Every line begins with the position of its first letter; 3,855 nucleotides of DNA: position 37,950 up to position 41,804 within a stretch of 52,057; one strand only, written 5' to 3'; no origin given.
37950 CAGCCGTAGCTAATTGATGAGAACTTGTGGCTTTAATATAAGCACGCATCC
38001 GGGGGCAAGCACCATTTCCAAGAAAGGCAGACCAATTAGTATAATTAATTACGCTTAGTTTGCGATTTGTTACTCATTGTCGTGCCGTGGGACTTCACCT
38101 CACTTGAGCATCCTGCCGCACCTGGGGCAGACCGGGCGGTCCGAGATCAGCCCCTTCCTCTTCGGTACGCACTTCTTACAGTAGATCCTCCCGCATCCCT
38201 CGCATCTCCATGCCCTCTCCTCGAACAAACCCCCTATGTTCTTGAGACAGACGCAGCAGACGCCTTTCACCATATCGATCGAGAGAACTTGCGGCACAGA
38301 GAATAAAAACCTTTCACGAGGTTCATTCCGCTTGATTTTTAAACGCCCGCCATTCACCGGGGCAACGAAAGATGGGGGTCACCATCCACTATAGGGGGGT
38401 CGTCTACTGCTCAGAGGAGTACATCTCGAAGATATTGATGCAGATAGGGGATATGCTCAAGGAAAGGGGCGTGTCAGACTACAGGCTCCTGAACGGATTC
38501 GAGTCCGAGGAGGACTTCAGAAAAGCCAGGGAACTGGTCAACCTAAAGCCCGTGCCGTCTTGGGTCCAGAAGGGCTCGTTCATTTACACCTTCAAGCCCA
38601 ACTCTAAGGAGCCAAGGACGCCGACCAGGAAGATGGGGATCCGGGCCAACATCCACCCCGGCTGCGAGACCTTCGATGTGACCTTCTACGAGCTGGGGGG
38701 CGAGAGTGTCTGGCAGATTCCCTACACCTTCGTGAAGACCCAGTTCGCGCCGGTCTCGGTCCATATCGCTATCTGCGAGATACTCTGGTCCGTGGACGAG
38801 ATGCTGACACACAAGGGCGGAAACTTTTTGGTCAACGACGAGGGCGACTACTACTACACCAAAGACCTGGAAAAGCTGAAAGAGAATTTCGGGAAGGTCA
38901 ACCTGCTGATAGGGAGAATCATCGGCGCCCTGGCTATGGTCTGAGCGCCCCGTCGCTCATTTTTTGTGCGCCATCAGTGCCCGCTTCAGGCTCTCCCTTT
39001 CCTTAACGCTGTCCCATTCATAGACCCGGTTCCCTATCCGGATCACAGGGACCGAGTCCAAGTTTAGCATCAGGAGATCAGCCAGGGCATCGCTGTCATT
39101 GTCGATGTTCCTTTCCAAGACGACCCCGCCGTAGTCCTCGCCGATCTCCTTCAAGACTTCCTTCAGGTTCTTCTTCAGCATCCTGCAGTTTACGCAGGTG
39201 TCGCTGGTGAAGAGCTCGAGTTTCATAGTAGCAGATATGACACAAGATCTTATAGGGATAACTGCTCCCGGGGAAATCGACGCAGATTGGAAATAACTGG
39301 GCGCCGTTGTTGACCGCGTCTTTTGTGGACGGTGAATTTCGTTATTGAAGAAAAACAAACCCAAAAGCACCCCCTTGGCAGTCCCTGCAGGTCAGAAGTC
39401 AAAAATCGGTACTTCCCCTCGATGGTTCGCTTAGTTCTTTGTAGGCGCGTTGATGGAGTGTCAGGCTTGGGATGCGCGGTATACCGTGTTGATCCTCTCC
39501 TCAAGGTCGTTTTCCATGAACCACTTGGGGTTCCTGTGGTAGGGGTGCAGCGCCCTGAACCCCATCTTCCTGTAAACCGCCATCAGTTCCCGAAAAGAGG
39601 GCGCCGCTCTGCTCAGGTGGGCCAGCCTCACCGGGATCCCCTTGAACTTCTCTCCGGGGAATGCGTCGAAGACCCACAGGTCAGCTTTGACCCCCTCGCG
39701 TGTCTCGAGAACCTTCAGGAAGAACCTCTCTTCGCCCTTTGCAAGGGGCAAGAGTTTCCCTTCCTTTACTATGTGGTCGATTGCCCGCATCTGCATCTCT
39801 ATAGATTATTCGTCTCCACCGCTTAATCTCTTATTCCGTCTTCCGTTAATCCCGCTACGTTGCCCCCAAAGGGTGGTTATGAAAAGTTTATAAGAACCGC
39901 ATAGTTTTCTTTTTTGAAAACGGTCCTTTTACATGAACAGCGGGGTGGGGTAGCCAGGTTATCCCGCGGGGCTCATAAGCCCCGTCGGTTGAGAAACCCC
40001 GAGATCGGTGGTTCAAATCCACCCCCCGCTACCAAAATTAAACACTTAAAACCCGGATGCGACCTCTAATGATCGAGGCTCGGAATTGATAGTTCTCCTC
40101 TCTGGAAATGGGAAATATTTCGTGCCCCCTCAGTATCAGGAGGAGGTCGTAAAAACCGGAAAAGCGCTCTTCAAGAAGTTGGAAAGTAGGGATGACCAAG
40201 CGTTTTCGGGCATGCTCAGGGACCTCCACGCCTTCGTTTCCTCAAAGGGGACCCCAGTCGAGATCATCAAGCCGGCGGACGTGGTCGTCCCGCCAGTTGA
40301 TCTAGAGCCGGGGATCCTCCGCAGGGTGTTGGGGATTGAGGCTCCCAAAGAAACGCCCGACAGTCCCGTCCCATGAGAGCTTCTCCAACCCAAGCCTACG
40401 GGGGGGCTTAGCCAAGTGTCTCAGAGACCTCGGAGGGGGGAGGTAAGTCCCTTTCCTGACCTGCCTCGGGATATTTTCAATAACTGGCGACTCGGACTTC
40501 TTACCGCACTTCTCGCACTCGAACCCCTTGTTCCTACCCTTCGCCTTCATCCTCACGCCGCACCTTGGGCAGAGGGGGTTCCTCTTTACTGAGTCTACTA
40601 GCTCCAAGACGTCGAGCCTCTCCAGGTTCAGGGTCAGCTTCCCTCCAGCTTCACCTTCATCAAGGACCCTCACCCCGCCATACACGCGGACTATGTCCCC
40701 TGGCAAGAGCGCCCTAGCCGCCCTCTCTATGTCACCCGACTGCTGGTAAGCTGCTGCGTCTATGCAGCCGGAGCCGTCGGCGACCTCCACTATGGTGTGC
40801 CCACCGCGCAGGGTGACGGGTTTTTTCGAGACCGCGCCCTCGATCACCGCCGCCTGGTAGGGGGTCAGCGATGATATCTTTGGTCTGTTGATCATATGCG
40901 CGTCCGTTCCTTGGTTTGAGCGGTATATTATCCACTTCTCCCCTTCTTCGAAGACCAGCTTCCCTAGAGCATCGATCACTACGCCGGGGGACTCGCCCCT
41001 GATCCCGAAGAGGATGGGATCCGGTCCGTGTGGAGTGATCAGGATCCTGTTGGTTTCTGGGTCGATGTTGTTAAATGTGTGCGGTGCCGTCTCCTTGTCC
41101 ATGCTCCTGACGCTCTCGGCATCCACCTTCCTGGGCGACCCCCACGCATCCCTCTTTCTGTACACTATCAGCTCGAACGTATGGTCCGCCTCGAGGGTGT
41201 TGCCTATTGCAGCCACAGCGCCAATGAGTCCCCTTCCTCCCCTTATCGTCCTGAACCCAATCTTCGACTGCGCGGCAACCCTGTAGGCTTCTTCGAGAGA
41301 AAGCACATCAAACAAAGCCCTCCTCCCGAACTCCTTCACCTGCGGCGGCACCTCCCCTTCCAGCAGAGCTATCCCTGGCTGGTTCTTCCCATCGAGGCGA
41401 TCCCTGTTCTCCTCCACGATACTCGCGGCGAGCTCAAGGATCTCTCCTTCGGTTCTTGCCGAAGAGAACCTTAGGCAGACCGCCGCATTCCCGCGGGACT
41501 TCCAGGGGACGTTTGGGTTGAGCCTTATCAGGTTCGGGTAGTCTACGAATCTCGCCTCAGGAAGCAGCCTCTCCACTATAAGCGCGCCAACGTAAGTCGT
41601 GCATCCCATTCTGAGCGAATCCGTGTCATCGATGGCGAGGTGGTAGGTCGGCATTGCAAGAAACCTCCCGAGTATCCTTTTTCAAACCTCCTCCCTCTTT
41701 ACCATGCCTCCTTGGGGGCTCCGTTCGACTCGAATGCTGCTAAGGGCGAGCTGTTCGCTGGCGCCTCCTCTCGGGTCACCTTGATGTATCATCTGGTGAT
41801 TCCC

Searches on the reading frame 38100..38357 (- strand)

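Call 5: search_protein_families(library=pfam, proteins=[window:38100-38357:-], max_evalue=0.1)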
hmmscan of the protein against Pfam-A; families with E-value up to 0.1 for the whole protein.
window:38100-38357:- (85 aa): 8 families
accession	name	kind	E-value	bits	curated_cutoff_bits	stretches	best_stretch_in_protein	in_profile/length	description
PF22586.1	ANCHR-like_BBOX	-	0.0039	17.7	27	1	33-64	1-25/39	ANCHR-like B-box zinc-binding domain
PF00130.28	C1_1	-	0.011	15.9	26.5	1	32-66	12-45/53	Phorbol esters/diacylglycerol binding domain (C1 domain)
PF13639.12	zf-RING_2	-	0.013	16.2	27.3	1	34-80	3-43/44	Ring finger domain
PF01363.27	FYVE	-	0.015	15.8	27.8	1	33-82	10-63/67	FYVE zinc finger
PF14634.12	zf-RING_5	-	0.041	14.3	27.9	1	34-82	2-43/43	zinc-RING finger domain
PF22289.1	DmmA-like_C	-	0.065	13.6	27.4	0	57-84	1-28/44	Dimethylamine monooxygenase subunit DmmA-like, C-terminal domain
PF13901.12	RH_dom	-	0.085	13.2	28.1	1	33-83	157-204/206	Rubicon Homology Domain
PF24460.1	DUF7575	-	0.092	12.6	28.5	0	73-83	2-12/28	Domain of unknown function (DUF7575)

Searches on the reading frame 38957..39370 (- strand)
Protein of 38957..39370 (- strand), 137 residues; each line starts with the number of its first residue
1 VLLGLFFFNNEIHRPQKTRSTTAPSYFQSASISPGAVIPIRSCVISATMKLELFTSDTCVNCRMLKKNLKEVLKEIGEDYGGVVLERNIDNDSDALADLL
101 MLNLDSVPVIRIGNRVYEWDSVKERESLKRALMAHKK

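Call 9: search_protein_families(library=pfam, proteins=[window:38957-39370:-], max_evalue=0.001)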
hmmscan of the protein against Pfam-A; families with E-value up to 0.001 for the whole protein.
window:38957-39370:- (137 aa): 2 families
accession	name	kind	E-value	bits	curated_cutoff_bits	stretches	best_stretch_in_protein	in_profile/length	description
PF00462.30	Glutaredoxin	-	5.4e-05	23.8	22.9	1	52-115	2-58/60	Glutaredoxin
PF05768.20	Glrx-like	-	0.00084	20.1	26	0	50-114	1-57/77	Glutaredoxin-like domain (DUF836)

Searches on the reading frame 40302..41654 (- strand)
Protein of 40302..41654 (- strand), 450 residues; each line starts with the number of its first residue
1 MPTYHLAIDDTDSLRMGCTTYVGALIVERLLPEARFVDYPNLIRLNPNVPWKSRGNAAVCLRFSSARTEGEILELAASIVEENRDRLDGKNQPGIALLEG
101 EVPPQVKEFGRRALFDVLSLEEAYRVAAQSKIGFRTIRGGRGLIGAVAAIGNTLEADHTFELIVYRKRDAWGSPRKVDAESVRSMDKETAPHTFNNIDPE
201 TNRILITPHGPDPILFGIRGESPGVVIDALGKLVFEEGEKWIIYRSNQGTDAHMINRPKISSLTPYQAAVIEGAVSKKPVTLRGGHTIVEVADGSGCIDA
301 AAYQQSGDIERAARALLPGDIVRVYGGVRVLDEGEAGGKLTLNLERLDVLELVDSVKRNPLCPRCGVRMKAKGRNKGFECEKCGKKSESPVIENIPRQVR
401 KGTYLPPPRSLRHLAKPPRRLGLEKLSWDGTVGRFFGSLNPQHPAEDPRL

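Call 9: search_protein_families(library=pfam, proteins=[window:40302-41654:-], max_evalue=0.001)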
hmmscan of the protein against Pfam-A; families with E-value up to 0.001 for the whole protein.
window:40302-41654:- (450 aa): 4 families
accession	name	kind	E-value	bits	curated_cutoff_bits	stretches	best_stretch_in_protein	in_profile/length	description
PF08489.16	TiaS_FLD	-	2.4e-41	140.9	21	1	140-253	1-116/116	TiaS FLD domain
PF22641.2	TiaS_TCKD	-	9.2e-23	81.4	27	1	6-67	2-63/156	TiaS TCKD domain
PF23783.1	Zn_ribbon_TiaS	-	5.6e-15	55.2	27.3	1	359-398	1-40/41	TiaS C-terminal zinc ribbon domain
PF01336.31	tRNA_anti-codon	-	5.7e-07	29.8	27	1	270-349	2-74/75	OB-fold nucleic acid binding domain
